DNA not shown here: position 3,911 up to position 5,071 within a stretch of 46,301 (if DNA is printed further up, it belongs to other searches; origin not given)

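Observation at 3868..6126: Three-gene module welded onto the 3' end of gyrB: ORC/Cdc6-like ATPase + NYN-cold-shock RNase + CPxC zinc ribbon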

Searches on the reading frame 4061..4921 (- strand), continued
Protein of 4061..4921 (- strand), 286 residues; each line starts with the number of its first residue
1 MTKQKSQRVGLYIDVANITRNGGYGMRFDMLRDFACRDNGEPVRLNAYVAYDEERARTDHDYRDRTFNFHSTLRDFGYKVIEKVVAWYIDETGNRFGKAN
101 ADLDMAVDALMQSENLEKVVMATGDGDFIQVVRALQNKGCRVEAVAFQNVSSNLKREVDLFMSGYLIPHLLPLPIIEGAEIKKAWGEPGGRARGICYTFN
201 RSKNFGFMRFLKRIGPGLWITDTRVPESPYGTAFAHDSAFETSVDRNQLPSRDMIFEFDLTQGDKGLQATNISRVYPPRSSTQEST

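Call 54: find_encoding_contigs(protein=P0128, flank=5000, max_places=2)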
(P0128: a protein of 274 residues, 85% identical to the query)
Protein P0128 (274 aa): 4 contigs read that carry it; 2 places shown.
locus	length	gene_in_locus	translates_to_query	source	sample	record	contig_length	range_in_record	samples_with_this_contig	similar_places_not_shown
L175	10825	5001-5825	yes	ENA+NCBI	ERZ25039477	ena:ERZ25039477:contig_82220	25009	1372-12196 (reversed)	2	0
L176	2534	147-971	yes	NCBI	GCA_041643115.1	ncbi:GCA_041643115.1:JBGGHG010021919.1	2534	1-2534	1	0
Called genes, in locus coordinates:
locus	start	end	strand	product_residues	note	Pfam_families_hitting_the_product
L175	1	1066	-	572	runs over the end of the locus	PF00702:Hydrolase, PF13246:Cation_ATPase, PF00689:Cation_ATPase_C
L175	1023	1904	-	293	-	PF00690:Cation_ATPase_N, PF00122:E1-E2_ATPase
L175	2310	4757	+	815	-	PF02518:HATPase_c, PF00204:DNA_gyraseB, PF01751:Toprim, PF21249:GyrB_hook, PF18053:GyrB_insert, PF00986:DNA_gyraseB_C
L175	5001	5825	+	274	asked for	PF01936:NYN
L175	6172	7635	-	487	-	PF12161:HsdM_N, PF02384:N6_Mtase, PF01170:UPF0020, PF07669:Eco57I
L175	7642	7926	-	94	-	-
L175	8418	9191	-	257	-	PF01420:Methylase_S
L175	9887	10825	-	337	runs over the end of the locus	PF08463:EcoEI_R_C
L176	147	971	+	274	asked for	PF01936:NYN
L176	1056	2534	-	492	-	?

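Call 67: predict_structure(alignment_id=A2)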
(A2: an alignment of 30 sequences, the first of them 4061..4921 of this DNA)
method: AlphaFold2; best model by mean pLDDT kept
length: 286 residues; sequences in the alignment: 30
mean_pLDDT: 70.3   pTM: 0.51
mean pLDDT of the five models: 70.3, 70.1, 69.6, 65.6, 59.3
residues with pLDDT >= 90: 28; 70-90: 130; 50-70: 89; < 50: 39
segments of 3 or more residues with pLDDT < 50: 1-4, 21-25, 146-154, 175-181, 216-221, 280-286
pLDDT, mean of each block of 10 residues (from residue 1): 57 71 52 62 77 87 81 80 85 79 74 72 63 59 49 48 59 48 69 86 88 55 60 91 87 85 89 79 32
secondary structure, 60 per line:
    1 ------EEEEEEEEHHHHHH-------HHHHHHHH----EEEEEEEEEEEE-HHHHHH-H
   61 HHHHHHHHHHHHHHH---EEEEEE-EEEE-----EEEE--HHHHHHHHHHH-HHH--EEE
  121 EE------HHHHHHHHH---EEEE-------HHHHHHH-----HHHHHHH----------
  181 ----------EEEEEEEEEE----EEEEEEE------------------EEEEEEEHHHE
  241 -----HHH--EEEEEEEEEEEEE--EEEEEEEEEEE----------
elements in order: E7-14 H15-20 H28-35 E40-51 H53-58 H60-75 E79-84 E86-89 E95-98 H101-111 E118-122 H129-137 E141-144 H152-158 H164-170 E191-200 E205-211 E230-236 E251-263 E266-276

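Call 71: fold_search(model_id=the predicted structure, library=pdb)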
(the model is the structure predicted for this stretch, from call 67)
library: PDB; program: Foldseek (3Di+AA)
matches with E <= 10: 981; with E <= 0.001: 16
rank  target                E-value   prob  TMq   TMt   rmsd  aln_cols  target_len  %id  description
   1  2qip                  2.2e-06  1.00  0.42  0.70   3.7       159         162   22  Crystal structure of a protein of unknown function VPA0982 from Vibrio parahaemolyticus RIMD 2210633 (released 2007-07-24)
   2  5jx4_B                1.7e-04  1.00  0.19  0.74   3.2        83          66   22  Crystal structure of E36-G37del mutant of the Bacillus caldolyticus cold shock protein. (released 2017-05-10)
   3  1hz9_A                2.0e-04  1.00  0.20  0.75   3.6        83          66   22  BACILLUS CALDOLYTICUS COLD-SHOCK PROTEIN MUTANTS TO STUDY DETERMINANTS OF PROTEIN STABILITY (released 2001-11-07)
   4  1hzb_A                2.3e-04  1.00  0.19  0.72   3.5        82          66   22  BACILLUS CALDOLYTICUS COLD-SHOCK PROTEIN MUTANTS TO STUDY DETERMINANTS OF PROTEIN STABILITY (released 2001-11-07)
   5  1hza_A                2.4e-04  1.00  0.19  0.73   3.3        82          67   22  BACILLUS CALDOLYTICUS COLD-SHOCK PROTEIN MUTANTS TO STUDY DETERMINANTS OF PROTEIN STABILITY (released 2001-11-07)
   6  1c9o_A                2.6e-04  1.00  0.20  0.75   3.6        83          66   22  CRYSTAL STRUCTURE ANALYSIS OF THE BACILLUS CALDOLYTICUS COLD SHOCK PROTEIN BC-CSP (released 2000-04-02)
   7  3i2z_B                3.1e-04  1.00  0.20  0.76   3.7        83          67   28  Structure of cold shock protein E from Salmonella typhimurium (released 2009-12-22)
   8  1hzc_A                3.3e-04  1.00  0.19  0.72   3.5        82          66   21  BACILLUS CALDOLYTICUS COLD-SHOCK PROTEIN MUTANTS TO STUDY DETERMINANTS OF PROTEIN STABILITY (released 2001-11-07)
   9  2i5l                  3.3e-04  1.00  0.19  0.70   3.6        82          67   21  Crystal structure of Bacillus subtilis Cold Shock Protein variant Bs-CspB M1R/E3K/K65I (released 2007-05-22)
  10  1mjc                  4.0e-04  1.00  0.21  0.79   3.4        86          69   23  CRYSTAL STRUCTURE OF CSPA, THE MAJOR COLD SHOCK PROTEIN OF ESCHERICHIA COLI (released 1994-06-22)
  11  1i5f_A                4.0e-04  1.00  0.20  0.76   3.3        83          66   20  BACILLUS CALDOLYTICUS COLD-SHOCK PROTEIN MUTANTS TO STUDY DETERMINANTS OF PROTEIN STABILITY (released 2001-11-07)
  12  2k5n_MODEL_1_A        6.9e-04  1.00  0.19  0.66   3.9        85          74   20  Solution NMR Structure of the N-Terminal Domain of Protein ECA1580 from Erwinia carotovora, Northeast Structur (released 2008-08-19)
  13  8h1i_B                7.8e-04  1.00  0.21  0.78   3.5        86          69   23  Crystal structure of PlyGRCS, a bacteriophage Endolysin in complex with Cold shock protein C (released 2023-10-18)
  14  2l15_MODEL_1_A        7.8e-04  1.00  0.20  0.76   3.5        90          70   23  Solution Structure of Cold Shock Protein CspA Using Combined NMR and CS-Rosetta method (released 2010-09-15)
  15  3i2z_A                7.8e-04  1.00  0.19  0.68   4.2        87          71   26  Structure of cold shock protein E from Salmonella typhimurium (released 2009-12-22)
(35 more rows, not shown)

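Call 89: search_protein_families(library=phrogs, proteins=[window:4061-4921:-], max_evalue=0.001)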
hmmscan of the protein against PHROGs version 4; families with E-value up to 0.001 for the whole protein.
window:4061-4921:- (286 aa): 0 families
